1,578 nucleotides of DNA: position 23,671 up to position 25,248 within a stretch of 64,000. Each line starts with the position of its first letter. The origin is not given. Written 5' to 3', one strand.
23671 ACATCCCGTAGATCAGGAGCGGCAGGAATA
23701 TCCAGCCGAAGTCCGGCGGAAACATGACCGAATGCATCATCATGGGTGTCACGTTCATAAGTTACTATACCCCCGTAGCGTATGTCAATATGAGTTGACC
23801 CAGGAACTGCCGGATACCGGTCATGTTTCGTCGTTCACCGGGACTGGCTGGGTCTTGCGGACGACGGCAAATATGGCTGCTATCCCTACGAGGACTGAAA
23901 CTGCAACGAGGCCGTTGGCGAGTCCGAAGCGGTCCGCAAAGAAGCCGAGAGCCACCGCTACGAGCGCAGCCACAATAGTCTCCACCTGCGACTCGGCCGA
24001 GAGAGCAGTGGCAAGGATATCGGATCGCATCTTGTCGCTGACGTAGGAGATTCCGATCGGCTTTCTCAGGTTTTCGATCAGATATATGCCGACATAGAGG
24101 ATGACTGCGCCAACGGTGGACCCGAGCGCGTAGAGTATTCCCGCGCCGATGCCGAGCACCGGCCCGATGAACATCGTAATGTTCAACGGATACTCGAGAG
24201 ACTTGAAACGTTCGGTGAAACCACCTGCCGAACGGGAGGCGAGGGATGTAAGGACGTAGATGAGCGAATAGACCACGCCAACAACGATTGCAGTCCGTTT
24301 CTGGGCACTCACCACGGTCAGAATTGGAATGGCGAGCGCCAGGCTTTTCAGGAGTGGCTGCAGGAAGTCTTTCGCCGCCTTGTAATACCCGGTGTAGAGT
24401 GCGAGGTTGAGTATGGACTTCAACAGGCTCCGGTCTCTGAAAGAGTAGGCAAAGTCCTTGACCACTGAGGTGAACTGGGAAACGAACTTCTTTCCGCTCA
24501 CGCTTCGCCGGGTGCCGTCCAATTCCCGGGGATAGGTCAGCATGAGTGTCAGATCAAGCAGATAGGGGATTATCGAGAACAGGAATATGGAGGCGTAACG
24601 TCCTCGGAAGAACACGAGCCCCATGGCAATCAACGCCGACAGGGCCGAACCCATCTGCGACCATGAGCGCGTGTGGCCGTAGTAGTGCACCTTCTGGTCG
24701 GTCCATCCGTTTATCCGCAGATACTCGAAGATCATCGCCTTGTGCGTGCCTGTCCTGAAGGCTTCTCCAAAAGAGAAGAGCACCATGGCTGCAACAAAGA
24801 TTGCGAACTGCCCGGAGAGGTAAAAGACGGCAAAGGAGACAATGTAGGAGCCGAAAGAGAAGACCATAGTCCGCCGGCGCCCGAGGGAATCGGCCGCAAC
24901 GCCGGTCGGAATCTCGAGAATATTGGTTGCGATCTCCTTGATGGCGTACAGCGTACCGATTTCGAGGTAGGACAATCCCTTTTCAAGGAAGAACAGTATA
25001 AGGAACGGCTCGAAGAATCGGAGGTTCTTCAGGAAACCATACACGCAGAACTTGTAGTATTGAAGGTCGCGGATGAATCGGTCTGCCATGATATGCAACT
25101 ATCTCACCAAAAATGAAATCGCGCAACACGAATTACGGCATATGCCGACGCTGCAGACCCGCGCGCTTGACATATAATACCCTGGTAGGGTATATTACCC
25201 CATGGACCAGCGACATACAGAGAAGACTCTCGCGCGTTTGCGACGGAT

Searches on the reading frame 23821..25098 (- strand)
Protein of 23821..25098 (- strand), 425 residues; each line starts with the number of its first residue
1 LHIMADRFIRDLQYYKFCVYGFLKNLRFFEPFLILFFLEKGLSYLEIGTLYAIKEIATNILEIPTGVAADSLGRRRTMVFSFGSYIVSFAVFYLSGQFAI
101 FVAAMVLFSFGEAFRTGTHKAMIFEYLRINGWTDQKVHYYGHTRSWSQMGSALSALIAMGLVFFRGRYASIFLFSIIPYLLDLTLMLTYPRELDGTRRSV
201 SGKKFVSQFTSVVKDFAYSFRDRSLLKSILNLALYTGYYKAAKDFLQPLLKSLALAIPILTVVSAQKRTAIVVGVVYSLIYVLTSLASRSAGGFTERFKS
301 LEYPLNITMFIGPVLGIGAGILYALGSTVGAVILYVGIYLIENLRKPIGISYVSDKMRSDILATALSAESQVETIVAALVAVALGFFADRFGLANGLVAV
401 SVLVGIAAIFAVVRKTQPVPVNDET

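Call 52: search_protein_families(library=pfam, proteins=[window:23821-25098:-], max_evalue=0.00001)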
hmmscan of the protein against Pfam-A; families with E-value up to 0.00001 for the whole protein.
window:23821-25098:- (425 aa): 2 families
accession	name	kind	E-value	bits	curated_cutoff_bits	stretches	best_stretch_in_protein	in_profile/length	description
PF07690.21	MFS_1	-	4.7e-13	49.2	33.4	1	30-340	16-303/347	Major Facilitator Superfamily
PF12832.13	MFS_1_like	-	2.4e-09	37.2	25.2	1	28-251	17-240/373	MFS_1 like family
